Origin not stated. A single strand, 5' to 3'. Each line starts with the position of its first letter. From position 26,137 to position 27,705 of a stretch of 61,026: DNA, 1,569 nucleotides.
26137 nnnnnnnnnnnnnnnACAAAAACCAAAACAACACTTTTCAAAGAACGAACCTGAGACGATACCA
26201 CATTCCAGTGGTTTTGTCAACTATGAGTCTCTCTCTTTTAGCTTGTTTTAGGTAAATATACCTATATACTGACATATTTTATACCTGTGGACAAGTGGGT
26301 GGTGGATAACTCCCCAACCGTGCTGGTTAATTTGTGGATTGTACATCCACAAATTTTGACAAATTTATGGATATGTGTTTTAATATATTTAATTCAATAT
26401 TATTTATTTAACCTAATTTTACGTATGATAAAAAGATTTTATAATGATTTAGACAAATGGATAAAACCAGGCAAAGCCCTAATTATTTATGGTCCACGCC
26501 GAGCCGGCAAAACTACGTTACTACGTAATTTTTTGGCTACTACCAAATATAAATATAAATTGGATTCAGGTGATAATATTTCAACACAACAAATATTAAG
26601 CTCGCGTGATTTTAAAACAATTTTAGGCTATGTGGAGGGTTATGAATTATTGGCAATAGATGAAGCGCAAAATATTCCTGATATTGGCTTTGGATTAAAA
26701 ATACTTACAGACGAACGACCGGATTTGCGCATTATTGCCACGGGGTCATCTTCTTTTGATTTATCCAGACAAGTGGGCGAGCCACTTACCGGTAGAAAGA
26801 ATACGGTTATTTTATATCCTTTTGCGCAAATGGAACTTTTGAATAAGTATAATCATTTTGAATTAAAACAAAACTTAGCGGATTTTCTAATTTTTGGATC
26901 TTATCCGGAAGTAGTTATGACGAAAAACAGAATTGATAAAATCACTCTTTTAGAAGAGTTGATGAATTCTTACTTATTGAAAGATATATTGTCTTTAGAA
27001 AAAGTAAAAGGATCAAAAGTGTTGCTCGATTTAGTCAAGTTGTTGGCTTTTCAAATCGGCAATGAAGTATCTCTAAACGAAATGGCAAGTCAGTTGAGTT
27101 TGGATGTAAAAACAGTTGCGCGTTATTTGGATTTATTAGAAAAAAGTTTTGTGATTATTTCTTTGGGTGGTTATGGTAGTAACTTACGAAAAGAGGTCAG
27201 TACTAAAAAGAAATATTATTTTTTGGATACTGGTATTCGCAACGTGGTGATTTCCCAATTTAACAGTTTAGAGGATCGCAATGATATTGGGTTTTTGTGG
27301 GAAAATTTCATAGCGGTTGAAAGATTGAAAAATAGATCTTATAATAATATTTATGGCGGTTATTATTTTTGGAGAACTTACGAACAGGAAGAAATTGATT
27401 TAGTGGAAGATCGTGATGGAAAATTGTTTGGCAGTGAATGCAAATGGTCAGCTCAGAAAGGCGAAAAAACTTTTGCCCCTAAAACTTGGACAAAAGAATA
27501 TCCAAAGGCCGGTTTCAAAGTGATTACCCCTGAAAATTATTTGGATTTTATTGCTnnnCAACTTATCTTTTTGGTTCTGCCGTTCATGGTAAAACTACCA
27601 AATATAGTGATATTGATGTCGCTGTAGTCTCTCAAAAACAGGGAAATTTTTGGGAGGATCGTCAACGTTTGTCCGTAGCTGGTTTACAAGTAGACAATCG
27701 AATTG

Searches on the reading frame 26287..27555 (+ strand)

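Call 84: search_protein_families(library=pfam, proteins=[window:26287-27555:+], max_evalue=0.001)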
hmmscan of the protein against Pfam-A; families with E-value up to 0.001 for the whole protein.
window:26287-27555:+ (423 aa): 4 families
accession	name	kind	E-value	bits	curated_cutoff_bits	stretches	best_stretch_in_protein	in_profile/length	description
PF13635.12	DUF4143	-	2.7e-35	121.9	28.1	1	232-388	2-160/160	Domain of unknown function (DUF4143)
PF13173.12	AAA_14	-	6.8e-25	88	27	1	63-185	3-129/129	AAA domain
PF01637.24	ATPase_2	-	0.00025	21.4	33.2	1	55-87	11-45/225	ATPase domain predominantly from Archaea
PF13401.12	AAA_22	-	0.00028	21.6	27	0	63-86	6-29/130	AAA domain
